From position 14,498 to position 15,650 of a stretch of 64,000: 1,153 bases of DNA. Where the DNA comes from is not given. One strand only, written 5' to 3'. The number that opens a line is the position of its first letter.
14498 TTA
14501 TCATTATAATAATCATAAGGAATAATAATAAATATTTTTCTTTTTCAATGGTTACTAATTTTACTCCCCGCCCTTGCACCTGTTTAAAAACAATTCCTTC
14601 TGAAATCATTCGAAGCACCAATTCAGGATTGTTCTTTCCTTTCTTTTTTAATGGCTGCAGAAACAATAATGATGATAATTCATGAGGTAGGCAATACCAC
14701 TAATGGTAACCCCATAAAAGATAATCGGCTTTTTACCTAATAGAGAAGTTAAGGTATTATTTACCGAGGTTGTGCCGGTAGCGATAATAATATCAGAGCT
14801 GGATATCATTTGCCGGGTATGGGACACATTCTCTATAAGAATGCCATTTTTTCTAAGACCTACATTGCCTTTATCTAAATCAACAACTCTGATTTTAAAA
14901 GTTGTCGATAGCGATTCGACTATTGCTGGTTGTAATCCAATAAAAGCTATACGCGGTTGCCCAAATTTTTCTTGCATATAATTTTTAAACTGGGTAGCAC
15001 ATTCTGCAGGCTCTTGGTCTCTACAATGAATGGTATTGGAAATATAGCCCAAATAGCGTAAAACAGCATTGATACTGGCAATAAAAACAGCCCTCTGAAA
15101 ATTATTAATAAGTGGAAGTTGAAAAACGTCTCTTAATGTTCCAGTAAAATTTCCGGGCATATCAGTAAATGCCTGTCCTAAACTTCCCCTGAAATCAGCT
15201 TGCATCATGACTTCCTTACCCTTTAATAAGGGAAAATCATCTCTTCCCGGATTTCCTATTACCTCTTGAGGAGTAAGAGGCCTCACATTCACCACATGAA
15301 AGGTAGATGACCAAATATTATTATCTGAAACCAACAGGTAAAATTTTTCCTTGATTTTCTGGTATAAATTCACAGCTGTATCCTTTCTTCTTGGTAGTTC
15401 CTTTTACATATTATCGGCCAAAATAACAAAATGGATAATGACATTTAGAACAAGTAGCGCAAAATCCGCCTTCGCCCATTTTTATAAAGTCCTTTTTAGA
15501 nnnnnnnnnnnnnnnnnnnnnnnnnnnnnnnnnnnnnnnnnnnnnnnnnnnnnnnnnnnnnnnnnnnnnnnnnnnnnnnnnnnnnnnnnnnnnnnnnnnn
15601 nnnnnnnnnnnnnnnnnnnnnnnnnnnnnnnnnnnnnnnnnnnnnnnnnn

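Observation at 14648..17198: Non-canonical cofactor-maturation module: MocA + MoCF-like protein + DUF364, both with Cys/His-rich tails, and no XdhC/YqeB/YqeC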

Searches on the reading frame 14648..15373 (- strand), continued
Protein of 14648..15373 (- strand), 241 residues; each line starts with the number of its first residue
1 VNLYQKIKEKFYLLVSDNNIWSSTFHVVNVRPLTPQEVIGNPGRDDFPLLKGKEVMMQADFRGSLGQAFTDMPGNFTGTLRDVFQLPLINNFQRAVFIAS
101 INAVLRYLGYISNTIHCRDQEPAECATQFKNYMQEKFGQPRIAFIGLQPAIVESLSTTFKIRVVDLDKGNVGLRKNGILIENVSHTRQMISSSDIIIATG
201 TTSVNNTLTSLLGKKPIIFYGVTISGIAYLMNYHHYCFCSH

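Call 55: find_encoding_contigs(protein=P0242, flank=6000, max_places=3)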
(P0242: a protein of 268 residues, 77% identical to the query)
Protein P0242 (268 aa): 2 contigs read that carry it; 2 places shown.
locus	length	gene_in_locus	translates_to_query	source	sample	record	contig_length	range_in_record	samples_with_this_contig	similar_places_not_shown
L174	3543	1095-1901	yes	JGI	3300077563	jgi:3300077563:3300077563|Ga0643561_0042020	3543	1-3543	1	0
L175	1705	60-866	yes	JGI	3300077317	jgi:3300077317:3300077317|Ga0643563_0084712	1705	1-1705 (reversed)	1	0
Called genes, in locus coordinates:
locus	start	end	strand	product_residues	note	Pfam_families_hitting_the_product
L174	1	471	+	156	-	?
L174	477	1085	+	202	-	PF01128:IspD, PF02348:CTP_transf_3 (weak), PF12804:NTP_transf_3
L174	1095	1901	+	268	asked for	-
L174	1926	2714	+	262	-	PF02625:XdhC_CoxI, PF13478:XdhC_C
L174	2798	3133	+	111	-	PF00126:HTH_1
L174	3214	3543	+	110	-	?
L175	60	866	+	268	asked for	-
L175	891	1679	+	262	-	PF02625:XdhC_CoxI, PF13478:XdhC_C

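Call 56: find_encoding_contigs(protein=P0243, flank=6000, max_places=3)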
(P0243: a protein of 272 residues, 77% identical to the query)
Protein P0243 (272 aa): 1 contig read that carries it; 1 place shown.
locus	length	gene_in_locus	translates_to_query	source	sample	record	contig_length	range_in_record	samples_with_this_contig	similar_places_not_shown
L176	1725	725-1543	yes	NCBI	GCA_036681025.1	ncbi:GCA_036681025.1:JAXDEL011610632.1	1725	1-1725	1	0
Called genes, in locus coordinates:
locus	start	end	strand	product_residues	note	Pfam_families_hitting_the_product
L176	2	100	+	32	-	?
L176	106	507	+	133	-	PF01128:IspD, PF02348:CTP_transf_3 (weak), PF12804:NTP_transf_3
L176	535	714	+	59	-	-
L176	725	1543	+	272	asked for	-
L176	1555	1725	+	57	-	?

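Call 59: find_encoding_contigs(protein=P0122, flank=6000, max_places=4)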
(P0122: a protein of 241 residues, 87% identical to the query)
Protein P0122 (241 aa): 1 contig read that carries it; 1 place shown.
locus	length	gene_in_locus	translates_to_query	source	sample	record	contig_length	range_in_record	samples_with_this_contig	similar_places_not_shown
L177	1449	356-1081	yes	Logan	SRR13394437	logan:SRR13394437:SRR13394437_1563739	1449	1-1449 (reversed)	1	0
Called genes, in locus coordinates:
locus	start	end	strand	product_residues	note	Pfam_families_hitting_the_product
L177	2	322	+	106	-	?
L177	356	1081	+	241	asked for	PF04016:DUF364 (weak)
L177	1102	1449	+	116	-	?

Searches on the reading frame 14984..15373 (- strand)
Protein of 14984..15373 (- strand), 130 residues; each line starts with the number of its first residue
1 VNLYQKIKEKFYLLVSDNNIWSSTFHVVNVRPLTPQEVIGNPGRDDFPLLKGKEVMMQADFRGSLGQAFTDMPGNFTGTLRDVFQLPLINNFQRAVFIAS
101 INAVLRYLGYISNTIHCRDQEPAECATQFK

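Call 80: search_protein_families(library=pfam, proteins=[window:14984-15373:-], max_evalue=10)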
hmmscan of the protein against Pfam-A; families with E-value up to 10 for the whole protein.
window:14984-15373:- (130 aa): 0 families

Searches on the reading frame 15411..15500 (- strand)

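Call 80: search_protein_families(library=pfam, proteins=[window:15411-15500:-], max_evalue=10)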
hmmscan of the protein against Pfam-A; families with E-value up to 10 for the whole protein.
window:15411-15500:- (29 aa): 1 family
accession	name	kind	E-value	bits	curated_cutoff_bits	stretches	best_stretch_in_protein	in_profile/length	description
PF14862.11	Defensin_big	-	0.13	12.8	25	1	8-25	32-52/55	Big defensin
